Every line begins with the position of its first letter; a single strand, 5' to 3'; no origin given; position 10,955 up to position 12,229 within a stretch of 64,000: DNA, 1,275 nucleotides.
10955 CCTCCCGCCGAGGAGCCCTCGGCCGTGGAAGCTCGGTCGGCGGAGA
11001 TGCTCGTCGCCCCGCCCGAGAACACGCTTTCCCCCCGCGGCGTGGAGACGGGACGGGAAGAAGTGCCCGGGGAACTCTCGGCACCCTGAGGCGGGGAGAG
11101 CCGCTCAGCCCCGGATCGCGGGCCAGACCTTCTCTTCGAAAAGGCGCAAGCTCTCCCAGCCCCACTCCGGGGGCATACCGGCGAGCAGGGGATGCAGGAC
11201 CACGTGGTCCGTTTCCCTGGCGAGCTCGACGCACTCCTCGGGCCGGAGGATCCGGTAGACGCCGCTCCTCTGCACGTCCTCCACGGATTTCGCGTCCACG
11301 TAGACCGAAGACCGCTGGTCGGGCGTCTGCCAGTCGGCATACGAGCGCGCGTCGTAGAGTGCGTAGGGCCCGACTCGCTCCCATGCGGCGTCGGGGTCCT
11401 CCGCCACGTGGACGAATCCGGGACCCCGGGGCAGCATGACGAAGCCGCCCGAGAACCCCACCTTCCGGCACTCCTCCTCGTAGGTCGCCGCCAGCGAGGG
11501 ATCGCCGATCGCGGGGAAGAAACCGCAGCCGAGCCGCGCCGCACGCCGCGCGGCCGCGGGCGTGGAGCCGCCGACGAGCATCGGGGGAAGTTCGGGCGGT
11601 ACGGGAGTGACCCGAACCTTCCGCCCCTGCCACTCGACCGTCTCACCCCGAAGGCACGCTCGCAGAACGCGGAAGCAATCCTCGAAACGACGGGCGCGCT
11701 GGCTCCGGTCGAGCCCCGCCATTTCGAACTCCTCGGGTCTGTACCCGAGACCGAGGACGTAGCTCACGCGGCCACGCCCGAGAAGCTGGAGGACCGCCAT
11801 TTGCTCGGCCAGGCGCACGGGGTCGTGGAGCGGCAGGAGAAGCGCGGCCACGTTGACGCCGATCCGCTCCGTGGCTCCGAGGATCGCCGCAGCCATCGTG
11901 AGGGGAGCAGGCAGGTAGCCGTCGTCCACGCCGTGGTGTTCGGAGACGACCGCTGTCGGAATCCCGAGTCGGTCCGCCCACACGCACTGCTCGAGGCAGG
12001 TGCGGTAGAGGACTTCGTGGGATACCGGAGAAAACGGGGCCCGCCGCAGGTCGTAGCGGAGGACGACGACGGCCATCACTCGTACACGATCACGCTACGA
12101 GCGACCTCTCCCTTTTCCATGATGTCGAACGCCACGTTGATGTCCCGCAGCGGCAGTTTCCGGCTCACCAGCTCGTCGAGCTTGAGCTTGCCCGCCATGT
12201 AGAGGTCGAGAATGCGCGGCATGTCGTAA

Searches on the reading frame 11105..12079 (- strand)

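Call 80: search_protein_families(library=pfam, proteins=[window:11105-12079:-], max_evalue=0.00001)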
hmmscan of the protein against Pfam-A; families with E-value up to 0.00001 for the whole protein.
window:11105-12079:- (324 aa): 1 family
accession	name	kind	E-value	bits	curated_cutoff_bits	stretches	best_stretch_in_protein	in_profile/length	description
PF00296.26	Bac_luciferase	-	4.3e-45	154.9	27.9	1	25-242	22-245/314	Luciferase-like monooxygenase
